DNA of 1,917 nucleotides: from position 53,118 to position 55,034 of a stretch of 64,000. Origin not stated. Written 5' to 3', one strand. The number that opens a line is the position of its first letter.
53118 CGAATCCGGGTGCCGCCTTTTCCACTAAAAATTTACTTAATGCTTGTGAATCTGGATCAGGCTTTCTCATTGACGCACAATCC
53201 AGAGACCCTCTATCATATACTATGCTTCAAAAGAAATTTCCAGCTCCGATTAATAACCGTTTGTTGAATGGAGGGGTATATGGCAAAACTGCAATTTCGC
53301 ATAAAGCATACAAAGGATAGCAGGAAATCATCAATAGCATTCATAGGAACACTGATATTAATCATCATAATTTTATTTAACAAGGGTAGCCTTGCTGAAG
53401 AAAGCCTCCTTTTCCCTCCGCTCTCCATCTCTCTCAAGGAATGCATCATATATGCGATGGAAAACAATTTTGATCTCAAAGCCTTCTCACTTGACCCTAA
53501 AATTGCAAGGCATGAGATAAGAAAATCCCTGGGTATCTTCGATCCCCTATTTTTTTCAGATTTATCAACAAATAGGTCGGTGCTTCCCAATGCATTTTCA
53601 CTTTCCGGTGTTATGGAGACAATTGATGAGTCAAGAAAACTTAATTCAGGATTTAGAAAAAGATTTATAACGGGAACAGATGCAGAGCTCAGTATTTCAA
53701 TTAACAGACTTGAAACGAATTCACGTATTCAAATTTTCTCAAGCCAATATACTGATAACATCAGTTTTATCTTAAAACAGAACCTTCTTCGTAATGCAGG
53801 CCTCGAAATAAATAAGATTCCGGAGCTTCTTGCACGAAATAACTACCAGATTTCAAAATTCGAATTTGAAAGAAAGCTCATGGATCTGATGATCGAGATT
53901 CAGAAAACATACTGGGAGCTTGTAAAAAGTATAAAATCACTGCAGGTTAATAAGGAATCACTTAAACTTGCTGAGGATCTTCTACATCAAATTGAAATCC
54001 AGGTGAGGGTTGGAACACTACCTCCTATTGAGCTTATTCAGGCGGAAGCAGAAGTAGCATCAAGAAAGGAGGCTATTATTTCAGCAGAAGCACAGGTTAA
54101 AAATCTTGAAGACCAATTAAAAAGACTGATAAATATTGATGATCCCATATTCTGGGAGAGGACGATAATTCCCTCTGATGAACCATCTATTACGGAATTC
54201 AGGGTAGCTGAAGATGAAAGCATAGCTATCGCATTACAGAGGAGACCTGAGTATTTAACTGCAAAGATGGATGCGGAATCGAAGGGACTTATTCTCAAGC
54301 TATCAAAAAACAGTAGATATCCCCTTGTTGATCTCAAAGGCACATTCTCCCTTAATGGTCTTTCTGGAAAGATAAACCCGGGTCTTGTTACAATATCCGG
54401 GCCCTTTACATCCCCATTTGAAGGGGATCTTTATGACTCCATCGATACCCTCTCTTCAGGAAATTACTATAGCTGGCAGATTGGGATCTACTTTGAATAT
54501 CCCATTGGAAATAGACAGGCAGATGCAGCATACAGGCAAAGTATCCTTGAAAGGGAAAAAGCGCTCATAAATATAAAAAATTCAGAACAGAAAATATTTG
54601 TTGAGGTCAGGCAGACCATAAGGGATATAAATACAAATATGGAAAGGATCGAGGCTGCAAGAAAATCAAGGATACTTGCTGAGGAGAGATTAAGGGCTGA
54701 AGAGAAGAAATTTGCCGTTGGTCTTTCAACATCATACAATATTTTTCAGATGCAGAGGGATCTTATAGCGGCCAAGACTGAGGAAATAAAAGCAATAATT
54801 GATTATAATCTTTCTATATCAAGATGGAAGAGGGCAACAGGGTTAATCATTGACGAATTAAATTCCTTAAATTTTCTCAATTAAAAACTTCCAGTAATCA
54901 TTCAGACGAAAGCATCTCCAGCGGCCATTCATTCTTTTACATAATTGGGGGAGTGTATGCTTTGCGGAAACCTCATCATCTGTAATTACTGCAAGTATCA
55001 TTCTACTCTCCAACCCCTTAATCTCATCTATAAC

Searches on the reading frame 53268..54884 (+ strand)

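Call 90: search_protein_families(library=pfam, proteins=[window:53268-54884:+], max_evalue=1e-10)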
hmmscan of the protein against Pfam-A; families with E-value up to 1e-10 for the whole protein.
window:53268-54884:+ (538 aa): 1 family
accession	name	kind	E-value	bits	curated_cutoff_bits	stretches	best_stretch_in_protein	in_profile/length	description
PF02321.23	OEP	-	1.3e-37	129.9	22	2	316-525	2-187/187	Outer membrane efflux protein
